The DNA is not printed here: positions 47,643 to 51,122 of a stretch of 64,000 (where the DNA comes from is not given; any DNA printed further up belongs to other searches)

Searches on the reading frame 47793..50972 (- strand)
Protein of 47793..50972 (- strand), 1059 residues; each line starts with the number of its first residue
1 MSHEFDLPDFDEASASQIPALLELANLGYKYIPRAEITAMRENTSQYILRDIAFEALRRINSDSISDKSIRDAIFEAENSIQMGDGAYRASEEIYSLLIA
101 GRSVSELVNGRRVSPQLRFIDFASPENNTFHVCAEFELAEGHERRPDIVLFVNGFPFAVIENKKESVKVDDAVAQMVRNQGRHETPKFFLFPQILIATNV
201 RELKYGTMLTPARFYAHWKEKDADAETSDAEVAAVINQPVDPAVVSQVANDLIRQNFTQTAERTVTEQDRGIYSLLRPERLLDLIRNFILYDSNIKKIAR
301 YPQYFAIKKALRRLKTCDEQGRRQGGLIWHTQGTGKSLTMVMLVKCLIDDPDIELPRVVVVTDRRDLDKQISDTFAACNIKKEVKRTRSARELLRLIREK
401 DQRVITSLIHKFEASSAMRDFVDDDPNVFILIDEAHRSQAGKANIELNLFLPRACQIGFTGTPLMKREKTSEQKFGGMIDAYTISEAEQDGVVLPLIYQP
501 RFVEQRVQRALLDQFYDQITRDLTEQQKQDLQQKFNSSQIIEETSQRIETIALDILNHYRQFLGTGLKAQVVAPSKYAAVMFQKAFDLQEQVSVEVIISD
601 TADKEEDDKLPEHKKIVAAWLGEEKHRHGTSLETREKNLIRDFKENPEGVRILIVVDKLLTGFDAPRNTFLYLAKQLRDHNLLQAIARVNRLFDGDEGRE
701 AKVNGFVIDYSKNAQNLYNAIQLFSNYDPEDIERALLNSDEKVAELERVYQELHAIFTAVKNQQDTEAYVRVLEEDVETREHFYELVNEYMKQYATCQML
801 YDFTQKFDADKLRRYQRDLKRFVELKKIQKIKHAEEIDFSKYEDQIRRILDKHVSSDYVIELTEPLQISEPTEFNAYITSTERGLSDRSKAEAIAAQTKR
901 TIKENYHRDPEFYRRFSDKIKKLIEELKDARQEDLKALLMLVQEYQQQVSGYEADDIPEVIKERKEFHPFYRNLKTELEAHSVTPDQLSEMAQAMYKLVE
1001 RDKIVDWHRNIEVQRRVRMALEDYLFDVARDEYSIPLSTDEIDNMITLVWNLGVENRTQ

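Call 9: search_protein_families(library=pfam, proteins=[window:47793-50972:-], max_evalue=0.001)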
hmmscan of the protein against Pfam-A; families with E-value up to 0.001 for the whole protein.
window:47793-50972:- (1059 aa): 4 families
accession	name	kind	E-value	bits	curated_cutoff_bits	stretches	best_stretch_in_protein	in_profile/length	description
PF18766.7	SWI2_SNF2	-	6.7e-73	245.4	26.7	1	303-529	2-221/221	SWI2/SNF2 ATPase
PF04313.20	HSDR_N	-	1.3e-35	123.5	25.1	1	10-212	2-196/198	Type I restriction enzyme R protein N terminus (HSDR_N)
PF04851.21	ResIII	-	9.9e-23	81.3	22.5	1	299-463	4-162/164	Type III restriction enzyme, res subunit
PF22679.2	T1R_D3-like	-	2.1e-19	70.9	27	1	578-710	14-156/158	Type I restriction enzyme subunit R domain 3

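Call 10: search_protein_families(library=padloc, proteins=[window:47793-50972:-], max_evalue=0.00001)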
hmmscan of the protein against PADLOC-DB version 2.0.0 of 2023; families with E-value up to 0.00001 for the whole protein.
window:47793-50972:- (1059 aa): 7 families
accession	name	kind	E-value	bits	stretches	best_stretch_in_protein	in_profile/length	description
PDLC03041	REase_I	-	1.3e-163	544.6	1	6-986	3-1028/1099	Type I restriction enzyme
PDLC03044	REase_I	-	2.1e-120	401.4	2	264-963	216-964/1034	Type I restriction enzyme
PDLC03040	REase_I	-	4e-103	344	2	271-1022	229-994/1029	Type I restriction enzyme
PDLC03048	REase_I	-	8.6e-60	200.9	1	106-969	79-949/976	Type I restriction enzyme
PDLC03045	REase_I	-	5.1e-24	82.3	2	293-495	253-465/995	Type I restriction enzyme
PDLC03046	REase_I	-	2.3e-23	80.1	2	144-379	132-337/1025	Type I restriction enzyme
PDLC03043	REase_I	-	6.7e-06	23.4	0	127-204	132-211/313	Type I restriction enzyme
